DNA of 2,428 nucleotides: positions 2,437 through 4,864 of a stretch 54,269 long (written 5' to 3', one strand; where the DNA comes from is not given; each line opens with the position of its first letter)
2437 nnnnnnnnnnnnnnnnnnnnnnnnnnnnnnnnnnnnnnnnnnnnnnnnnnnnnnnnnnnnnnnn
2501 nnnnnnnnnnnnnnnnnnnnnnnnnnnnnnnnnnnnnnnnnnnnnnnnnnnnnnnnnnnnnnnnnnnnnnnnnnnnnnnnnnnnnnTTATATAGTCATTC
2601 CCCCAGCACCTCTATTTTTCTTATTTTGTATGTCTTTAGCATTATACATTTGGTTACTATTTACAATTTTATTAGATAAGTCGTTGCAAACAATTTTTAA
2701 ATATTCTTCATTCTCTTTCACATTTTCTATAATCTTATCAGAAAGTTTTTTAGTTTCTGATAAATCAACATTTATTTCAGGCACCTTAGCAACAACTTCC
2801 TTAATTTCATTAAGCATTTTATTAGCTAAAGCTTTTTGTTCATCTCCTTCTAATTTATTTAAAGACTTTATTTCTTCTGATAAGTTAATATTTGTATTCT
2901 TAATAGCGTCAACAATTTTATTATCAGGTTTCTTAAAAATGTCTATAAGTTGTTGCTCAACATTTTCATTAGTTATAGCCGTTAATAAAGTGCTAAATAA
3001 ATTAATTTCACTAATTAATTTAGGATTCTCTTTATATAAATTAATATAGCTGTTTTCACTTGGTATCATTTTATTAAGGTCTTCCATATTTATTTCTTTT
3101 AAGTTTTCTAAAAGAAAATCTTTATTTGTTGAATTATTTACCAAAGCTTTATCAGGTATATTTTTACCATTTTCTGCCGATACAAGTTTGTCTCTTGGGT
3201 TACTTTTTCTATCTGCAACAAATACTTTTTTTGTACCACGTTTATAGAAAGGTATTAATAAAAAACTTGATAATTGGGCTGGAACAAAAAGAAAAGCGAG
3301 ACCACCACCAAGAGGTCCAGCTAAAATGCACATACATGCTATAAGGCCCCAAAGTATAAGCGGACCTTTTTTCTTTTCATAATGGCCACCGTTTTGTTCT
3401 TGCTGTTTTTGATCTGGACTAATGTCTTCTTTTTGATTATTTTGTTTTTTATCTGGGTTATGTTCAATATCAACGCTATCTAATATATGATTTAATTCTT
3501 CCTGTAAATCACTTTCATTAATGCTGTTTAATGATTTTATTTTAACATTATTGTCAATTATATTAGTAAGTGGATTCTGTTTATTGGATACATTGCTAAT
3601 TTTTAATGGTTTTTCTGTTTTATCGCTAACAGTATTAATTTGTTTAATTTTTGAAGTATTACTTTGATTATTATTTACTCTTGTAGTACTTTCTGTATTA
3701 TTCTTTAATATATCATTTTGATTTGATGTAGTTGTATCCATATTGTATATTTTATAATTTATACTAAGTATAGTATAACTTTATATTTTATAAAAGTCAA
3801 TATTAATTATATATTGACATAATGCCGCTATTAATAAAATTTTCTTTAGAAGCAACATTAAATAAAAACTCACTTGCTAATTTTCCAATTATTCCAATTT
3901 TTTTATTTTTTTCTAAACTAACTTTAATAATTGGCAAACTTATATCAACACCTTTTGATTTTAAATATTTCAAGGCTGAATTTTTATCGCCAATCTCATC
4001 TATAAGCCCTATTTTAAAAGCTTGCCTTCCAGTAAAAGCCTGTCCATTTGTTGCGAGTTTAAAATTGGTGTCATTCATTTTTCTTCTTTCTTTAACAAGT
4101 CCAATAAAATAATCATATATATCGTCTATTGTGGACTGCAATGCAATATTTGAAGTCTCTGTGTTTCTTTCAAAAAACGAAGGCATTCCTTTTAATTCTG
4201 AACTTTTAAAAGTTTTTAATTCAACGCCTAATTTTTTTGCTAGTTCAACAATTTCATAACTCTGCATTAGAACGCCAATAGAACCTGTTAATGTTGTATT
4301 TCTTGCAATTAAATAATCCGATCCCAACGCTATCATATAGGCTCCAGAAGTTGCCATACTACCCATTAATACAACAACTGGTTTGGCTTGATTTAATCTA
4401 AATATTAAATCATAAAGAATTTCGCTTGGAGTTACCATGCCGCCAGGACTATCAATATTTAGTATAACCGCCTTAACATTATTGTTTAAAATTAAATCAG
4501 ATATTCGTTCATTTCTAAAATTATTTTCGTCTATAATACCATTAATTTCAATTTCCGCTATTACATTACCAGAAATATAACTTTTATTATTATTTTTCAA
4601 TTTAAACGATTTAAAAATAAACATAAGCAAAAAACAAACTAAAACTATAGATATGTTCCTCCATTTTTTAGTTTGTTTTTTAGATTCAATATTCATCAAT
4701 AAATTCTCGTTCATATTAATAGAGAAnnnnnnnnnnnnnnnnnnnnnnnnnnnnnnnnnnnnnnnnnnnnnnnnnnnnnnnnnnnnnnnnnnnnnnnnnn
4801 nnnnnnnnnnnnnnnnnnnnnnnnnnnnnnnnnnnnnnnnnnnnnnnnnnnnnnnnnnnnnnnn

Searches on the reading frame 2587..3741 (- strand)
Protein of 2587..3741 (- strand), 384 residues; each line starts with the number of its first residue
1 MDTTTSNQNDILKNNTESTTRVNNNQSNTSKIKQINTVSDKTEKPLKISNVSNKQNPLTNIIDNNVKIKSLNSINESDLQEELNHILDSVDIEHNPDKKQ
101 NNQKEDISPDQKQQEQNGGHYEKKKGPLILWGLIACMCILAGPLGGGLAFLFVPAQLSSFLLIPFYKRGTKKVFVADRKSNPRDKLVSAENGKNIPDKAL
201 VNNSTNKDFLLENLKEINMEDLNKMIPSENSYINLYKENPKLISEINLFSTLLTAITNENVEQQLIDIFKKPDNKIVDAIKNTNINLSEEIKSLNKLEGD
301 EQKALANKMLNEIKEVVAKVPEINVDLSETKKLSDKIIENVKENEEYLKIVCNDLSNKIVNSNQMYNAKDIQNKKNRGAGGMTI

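Call 11: search_protein_families(library=pfam, proteins=[window:2587-3741:-])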
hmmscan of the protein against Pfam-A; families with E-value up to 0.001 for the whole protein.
window:2587-3741:- (384 aa): 0 families

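Call 38: find_homologous_proteins(query=window:2587-3741:-, max_evalue=0.00001)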
Query window:2587-3741:- (384 aa): 1 proteins with E <= 0.00001 among 7396 candidates.
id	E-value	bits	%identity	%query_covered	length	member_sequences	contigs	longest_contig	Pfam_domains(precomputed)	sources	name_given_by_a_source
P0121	2.9e-237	805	100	100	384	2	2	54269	-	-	-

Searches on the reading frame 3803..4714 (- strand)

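Call 11: search_protein_families(library=pfam, proteins=[window:3803-4714:-])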
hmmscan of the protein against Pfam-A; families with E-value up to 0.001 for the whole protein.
window:3803-4714:- (303 aa): 3 families
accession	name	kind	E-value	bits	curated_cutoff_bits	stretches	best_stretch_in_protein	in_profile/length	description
PF01343.23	Peptidase_S49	-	1.3e-38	132.8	24.9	1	108-253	4-149/154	Peptidase family S49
PF00574.28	CLP_protease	-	1.1e-06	29.1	20.2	1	76-132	40-97/182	Clp protease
PF25145.1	NfeD1b_N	-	0.00077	19.5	40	0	77-151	28-100/189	NfeD1b, N-terminal domain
